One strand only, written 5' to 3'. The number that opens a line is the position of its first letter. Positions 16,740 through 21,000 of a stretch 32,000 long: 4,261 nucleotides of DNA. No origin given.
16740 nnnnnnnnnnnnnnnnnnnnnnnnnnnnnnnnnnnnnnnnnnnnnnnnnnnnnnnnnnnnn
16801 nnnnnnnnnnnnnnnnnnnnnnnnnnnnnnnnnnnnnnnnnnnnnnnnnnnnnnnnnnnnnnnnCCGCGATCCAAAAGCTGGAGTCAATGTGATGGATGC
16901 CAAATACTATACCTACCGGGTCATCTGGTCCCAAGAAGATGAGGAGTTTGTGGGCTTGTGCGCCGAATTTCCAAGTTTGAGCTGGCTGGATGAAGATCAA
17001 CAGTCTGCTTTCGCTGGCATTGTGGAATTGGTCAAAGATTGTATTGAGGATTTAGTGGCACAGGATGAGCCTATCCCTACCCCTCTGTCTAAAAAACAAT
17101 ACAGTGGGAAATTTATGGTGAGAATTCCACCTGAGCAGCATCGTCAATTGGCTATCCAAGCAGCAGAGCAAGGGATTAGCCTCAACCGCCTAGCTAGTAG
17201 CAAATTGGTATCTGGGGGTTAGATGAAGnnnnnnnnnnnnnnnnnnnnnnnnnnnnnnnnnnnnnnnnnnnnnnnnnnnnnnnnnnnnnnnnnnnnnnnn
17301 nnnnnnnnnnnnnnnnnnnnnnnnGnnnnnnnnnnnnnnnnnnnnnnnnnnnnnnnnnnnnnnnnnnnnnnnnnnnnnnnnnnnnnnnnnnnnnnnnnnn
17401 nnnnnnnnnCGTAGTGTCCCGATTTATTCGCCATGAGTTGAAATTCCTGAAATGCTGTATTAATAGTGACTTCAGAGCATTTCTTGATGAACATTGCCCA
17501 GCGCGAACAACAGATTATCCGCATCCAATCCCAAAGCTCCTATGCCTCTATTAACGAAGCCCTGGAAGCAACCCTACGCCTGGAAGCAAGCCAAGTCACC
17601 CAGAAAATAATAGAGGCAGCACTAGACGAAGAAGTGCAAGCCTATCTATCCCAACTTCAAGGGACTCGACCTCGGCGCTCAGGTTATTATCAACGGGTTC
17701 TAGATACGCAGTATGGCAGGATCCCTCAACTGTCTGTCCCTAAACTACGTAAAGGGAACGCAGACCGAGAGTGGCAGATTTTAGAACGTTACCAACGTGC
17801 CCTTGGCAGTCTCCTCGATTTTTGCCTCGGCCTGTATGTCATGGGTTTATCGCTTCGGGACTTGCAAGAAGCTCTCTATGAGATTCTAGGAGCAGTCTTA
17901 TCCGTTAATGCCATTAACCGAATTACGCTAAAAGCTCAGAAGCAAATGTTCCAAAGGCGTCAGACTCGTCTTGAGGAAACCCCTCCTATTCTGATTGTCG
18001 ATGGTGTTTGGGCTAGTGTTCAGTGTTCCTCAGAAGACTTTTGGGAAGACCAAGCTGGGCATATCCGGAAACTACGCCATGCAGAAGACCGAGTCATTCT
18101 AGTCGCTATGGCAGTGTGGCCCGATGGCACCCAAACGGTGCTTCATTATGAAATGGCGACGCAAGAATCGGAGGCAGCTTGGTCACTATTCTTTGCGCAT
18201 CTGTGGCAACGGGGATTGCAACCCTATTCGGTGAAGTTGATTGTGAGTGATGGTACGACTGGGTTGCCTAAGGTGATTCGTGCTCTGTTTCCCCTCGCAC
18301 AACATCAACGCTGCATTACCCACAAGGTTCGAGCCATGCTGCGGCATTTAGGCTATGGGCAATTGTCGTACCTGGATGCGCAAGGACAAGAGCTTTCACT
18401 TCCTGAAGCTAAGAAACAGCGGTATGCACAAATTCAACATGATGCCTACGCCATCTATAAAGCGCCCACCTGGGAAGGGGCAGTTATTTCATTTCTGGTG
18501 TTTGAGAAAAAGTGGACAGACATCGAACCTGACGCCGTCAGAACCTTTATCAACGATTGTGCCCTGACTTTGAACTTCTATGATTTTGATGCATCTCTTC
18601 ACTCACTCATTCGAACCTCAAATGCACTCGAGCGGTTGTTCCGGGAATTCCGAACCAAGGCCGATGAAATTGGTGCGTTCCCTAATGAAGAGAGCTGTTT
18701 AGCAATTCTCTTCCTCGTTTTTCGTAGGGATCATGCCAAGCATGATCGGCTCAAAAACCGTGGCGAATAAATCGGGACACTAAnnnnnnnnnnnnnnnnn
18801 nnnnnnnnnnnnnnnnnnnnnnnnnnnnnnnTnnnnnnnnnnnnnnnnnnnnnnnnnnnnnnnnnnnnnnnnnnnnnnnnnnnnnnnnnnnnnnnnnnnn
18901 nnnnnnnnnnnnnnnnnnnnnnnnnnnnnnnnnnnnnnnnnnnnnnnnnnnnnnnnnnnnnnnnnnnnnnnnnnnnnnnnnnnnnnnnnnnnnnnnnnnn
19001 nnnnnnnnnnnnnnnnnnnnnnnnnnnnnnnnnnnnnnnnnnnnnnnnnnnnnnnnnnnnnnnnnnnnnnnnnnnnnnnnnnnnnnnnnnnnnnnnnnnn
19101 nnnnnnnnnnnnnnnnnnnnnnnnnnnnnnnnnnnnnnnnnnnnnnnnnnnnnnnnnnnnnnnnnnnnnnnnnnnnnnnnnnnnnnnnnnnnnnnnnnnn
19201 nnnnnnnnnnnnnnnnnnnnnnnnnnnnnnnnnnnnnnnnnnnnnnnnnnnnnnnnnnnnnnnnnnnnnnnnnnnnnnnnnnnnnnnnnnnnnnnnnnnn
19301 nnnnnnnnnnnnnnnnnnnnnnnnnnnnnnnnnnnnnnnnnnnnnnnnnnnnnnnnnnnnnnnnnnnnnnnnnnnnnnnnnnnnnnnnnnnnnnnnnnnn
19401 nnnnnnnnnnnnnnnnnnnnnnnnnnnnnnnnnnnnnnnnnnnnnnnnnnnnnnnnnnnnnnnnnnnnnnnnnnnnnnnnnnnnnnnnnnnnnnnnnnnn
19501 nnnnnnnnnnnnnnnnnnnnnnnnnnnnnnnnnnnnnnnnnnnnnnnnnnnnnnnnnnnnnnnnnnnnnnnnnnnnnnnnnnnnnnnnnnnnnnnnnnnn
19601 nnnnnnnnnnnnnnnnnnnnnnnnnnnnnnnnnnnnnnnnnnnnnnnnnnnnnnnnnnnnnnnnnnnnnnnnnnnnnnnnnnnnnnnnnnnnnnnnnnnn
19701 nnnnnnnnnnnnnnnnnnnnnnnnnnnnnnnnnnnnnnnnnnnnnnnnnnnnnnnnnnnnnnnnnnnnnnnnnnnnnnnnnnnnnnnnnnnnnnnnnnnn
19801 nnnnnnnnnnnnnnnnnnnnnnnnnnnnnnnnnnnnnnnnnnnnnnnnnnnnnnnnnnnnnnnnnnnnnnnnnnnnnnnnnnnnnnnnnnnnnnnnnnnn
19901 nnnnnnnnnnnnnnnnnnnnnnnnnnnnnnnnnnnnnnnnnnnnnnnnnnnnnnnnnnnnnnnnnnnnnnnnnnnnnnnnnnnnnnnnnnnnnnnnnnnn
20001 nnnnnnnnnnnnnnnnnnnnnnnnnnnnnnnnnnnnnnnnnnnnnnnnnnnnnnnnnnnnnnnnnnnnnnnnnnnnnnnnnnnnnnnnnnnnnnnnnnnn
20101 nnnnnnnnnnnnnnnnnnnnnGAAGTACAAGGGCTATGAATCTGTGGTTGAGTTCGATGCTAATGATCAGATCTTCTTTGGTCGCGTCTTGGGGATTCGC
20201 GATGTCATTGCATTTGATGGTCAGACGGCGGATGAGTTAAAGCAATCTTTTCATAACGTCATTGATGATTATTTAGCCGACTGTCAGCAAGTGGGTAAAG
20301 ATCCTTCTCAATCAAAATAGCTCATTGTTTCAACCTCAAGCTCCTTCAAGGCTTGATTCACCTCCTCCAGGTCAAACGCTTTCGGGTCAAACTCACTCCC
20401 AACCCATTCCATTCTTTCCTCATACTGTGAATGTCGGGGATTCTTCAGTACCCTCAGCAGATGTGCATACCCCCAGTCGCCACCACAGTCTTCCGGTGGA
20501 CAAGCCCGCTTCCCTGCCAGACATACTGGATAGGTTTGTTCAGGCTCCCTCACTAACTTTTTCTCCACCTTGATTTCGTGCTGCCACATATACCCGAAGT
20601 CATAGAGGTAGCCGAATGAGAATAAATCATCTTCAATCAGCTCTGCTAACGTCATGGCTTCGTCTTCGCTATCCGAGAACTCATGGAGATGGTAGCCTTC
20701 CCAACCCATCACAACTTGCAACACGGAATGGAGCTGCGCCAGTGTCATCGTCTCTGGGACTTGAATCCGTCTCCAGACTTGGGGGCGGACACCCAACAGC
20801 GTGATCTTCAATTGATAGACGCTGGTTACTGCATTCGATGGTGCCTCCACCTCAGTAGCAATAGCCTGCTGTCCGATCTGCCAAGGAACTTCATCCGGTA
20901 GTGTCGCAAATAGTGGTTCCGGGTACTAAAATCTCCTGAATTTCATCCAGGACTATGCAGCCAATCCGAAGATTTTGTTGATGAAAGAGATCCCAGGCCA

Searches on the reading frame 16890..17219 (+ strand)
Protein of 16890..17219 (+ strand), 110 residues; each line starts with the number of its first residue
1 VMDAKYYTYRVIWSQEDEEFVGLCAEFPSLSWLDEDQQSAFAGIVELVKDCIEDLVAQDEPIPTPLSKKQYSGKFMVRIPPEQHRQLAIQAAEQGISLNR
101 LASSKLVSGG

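Call 80: search_protein_families(library=pfam, proteins=[window:16890-17219:+], max_evalue=0.001)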
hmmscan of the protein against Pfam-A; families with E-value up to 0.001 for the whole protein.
window:16890-17219:+ (110 aa): 1 family
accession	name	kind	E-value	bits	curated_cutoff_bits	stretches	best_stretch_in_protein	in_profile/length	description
PF05534.18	HicB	-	1.1e-15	57.7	21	1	61-105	6-50/51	HicB family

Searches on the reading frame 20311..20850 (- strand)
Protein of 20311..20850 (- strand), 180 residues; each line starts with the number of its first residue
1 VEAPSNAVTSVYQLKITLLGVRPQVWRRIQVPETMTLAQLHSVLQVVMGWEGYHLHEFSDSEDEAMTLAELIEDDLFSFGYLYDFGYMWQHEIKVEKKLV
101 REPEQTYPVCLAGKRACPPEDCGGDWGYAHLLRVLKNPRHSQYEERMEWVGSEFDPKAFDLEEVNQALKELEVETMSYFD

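Call 7: search_protein_families(library=pfam, proteins=[window:20311-20850:-], max_evalue=1)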
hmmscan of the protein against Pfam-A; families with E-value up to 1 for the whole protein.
window:20311-20850:- (180 aa): 1 family
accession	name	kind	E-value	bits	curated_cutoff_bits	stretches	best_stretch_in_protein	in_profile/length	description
PF07929.16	PRiA4_ORF3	-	7.3e-60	202.1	26.6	1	11-163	2-173/173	Plasmid pRiA4b ORF-3-like protein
